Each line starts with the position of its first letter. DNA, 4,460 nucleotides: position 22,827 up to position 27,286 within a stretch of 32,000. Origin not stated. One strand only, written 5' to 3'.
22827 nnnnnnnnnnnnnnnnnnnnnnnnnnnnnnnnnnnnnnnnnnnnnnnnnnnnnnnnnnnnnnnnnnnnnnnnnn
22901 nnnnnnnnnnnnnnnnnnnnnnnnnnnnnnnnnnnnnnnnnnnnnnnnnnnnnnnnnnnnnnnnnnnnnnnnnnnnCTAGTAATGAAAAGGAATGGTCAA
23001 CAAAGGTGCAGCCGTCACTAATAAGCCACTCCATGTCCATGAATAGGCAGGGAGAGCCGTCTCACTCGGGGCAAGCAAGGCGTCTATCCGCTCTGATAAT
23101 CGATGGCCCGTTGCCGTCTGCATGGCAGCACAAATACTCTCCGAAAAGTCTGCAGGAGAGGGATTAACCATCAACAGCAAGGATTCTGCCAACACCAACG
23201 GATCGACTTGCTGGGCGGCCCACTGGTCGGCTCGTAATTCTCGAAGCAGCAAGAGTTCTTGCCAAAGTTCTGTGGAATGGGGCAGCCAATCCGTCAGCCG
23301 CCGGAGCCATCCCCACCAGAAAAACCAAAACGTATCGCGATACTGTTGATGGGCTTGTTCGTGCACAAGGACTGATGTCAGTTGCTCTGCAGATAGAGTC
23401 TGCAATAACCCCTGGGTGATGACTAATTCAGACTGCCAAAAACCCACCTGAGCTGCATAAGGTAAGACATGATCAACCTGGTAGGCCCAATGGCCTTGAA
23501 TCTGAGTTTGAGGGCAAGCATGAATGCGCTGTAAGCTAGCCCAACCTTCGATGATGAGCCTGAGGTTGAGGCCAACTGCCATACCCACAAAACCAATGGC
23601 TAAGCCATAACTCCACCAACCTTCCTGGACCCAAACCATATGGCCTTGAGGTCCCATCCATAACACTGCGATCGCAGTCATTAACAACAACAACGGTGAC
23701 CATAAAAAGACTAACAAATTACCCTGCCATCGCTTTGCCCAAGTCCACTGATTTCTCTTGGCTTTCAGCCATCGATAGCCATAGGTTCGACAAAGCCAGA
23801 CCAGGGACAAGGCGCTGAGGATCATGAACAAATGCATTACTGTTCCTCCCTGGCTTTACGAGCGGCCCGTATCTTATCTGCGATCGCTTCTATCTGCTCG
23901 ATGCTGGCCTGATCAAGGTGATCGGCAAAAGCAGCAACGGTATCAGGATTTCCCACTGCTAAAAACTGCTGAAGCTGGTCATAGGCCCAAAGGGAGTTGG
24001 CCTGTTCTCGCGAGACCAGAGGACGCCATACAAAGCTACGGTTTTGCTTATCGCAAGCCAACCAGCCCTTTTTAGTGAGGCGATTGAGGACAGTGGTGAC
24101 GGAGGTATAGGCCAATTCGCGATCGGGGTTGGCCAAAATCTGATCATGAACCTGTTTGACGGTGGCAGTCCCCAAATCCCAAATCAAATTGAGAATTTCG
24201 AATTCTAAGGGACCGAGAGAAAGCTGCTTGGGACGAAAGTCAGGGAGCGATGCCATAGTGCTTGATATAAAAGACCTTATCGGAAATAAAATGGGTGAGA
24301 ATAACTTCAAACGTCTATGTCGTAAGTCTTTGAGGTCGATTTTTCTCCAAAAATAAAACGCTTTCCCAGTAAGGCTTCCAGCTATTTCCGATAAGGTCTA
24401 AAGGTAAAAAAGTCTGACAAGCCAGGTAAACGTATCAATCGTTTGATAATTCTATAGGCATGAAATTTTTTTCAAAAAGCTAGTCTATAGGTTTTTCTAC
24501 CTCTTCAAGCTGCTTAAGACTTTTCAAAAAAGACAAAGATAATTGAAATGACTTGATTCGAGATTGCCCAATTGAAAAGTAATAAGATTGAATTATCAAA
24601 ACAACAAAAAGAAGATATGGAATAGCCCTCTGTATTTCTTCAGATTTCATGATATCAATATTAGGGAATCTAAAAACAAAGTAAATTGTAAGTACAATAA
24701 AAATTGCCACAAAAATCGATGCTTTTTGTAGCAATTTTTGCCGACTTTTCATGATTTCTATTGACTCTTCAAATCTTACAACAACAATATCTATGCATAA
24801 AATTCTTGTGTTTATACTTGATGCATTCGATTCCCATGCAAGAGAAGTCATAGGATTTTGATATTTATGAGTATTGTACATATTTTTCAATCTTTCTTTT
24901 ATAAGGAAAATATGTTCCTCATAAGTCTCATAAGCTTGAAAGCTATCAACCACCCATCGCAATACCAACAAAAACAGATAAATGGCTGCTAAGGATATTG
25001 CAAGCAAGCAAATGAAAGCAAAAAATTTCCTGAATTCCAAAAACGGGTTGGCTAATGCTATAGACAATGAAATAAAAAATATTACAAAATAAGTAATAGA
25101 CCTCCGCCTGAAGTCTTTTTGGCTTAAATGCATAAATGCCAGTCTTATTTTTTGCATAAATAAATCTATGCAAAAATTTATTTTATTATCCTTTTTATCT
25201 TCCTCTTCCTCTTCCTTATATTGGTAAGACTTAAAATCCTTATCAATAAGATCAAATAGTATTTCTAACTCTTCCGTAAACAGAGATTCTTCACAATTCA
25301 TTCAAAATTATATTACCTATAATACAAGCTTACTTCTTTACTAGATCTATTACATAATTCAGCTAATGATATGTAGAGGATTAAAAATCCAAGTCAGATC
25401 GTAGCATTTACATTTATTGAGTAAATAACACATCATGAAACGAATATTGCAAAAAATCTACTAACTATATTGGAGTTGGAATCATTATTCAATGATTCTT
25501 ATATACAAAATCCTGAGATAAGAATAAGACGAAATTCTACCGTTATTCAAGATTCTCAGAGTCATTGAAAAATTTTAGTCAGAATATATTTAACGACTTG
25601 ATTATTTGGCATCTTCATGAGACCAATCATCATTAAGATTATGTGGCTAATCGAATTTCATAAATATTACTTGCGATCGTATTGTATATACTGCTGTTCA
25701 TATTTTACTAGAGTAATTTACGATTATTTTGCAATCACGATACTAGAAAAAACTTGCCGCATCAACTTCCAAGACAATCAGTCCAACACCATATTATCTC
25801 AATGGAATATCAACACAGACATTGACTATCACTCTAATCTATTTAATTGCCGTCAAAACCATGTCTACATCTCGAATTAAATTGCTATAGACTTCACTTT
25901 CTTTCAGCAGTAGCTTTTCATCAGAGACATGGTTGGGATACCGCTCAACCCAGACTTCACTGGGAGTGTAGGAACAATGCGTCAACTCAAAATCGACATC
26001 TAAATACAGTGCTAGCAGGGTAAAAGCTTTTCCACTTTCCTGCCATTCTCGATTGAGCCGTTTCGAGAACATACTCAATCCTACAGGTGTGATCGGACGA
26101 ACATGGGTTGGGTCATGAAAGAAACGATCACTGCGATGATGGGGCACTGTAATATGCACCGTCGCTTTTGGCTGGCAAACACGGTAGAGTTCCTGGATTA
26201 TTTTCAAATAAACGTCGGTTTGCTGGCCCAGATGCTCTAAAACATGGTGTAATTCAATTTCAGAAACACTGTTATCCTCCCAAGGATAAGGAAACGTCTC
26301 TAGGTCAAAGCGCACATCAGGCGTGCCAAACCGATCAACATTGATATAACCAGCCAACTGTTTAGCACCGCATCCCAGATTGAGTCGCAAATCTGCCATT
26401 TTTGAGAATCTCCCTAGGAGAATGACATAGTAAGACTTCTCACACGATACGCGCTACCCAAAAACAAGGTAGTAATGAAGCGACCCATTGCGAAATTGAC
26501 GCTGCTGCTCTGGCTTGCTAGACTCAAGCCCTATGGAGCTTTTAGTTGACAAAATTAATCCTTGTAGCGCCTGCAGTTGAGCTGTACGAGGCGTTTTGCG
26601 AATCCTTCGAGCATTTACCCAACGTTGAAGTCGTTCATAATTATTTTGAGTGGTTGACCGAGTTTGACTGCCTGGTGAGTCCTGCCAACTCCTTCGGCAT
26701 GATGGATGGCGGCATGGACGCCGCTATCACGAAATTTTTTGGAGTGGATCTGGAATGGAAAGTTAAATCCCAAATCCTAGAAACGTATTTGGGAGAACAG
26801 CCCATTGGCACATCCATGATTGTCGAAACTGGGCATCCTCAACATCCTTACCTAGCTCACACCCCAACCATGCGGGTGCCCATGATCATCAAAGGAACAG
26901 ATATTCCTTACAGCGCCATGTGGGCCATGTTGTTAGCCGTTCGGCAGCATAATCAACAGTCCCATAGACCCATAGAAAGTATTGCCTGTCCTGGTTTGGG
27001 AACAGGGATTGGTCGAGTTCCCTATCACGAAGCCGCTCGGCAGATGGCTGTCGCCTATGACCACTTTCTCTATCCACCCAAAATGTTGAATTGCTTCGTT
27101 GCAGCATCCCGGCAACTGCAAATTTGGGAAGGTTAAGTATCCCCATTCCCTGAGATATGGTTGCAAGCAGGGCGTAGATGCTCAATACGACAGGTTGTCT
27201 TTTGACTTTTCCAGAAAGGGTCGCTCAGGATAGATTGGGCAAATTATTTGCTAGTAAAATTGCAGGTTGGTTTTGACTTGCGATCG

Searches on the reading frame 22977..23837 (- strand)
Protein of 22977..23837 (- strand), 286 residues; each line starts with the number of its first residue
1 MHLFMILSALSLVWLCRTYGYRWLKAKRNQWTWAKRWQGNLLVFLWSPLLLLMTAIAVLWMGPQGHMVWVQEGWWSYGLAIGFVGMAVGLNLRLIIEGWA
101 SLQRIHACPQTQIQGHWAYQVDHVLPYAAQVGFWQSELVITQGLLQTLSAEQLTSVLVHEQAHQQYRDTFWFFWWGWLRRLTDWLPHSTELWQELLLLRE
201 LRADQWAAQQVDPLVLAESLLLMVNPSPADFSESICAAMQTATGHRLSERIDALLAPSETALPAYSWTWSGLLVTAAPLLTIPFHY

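Call 3: search_protein_families(library=pfam, proteins=[window:22977-23837:-], max_evalue=0.1)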
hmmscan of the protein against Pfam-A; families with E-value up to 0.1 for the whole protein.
window:22977-23837:- (286 aa): 2 families
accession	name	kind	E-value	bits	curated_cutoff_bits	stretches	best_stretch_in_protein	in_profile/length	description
PF01435.24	Peptidase_M48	-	2.8e-05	24.4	20.3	1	127-169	37-81/186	Peptidase family M48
PF05569.17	Peptidase_M56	-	0.00013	21.7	31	1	114-171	154-211/296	BlaR1 peptidase M56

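Call 4: search_protein_families(library=ncbifam, proteins=[window:22977-23837:-], max_evalue=0.1)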
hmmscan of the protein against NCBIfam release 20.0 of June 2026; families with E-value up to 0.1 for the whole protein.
window:22977-23837:- (286 aa): 6 families
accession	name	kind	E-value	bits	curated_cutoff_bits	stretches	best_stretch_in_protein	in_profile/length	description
NF002363.0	PRK01345.1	equivalog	0.0001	21.5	422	1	139-170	110-141/318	zinc metalloprotease HtpX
NF002826.0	PRK03001.1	equivalog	0.00024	20.4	369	1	136-169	108-141/285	zinc metalloprotease HtpX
NF002669.0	PRK02391.1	equivalog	0.00042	19.6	341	1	136-169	117-150/298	zinc metalloprotease HtpX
NF003425.0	PRK04897.1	equivalog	0.022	14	355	1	136-168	120-152/298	zinc metalloprotease HtpX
NF003965.0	PRK05457.1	equivalog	0.065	12.6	245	0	137-164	118-145/285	protease HtpX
NF002322.0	PRK01265.1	equivalog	0.085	12.3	275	0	137-187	124-174/325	zinc metalloprotease HtpX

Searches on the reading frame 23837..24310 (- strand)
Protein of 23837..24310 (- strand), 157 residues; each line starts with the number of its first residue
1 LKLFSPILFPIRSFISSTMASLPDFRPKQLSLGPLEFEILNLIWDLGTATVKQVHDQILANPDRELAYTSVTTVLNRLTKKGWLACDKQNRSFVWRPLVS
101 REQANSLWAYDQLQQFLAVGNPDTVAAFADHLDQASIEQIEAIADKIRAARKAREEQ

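Call 3: search_protein_families(library=pfam, proteins=[window:23837-24310:-], max_evalue=0.1)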
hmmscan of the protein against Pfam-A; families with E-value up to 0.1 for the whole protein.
window:23837-24310:- (157 aa): 6 families
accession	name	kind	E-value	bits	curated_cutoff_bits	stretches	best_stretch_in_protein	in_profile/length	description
PF03965.22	Penicillinase_R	-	1.4e-29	103.2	22.6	1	32-146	1-112/115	Penicillinase repressor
PF01047.28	MarR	-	0.0028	18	24.6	1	35-84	4-47/59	MarR family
PF13935.11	Ead_Ea22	-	0.0093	17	27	1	109-153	56-105/139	Ead/Ea22-like protein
PF05402.18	PqqD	-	0.021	15.6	23.4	0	39-84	22-67/67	Coenzyme PQQ synthesis protein D (PqqD)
PF06485.17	Tab2-like_N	-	0.021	15.3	25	1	80-130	17-70/103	RNA-binding protein Tab2/Atab2 N terminal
PF18662.7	HTH_56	-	0.037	14.5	26.2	1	64-91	59-86/111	Cch helix turn helix domain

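Call 4: search_protein_families(library=ncbifam, proteins=[window:23837-24310:-], max_evalue=0.1)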
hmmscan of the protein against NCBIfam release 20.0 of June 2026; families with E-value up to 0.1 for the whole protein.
window:23837-24310:- (157 aa): 5 families
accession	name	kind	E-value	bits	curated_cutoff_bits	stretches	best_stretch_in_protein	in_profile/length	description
TIGR02698.1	CopY_TcrY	equivalog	5.3e-12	46.1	121.95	1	36-148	6-115/130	CopY/TcrY family copper transport repressor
NF012168.1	BlaI_of_BCL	exception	2.8e-07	30.6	180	1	35-106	9-78/121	penicillinase repressor BlaI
NF000243.1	MecI_of_mecA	exception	1.9e-05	24.8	250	1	33-143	9-119/123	mecA-type methicillin resistance repressor MecI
NF000244.1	MecI_of_mecC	exception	0.00041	20.3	250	1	35-109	11-83/125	mecC-type methicillin resistance repressor MecI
TIGR04472.1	reg_rSAM_mob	hypoth_equivalog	0.076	13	240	1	64-114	55-106/141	radical SAM mobile pair system MarR family transcriptional regulator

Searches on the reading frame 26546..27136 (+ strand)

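Call 34: search_protein_families(library=pfam, proteins=[window:26546-27136:+], max_evalue=0.001)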
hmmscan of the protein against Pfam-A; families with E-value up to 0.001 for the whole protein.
window:26546-27136:+ (196 aa): 2 families
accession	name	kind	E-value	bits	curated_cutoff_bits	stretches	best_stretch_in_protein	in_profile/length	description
PF01661.27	Macro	-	1.1e-13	51.5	22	1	44-167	1-118/118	Macro domain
PF14519.12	Macro_2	-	4.8e-06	26.5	27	1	42-171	81-220/290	Macro-like domain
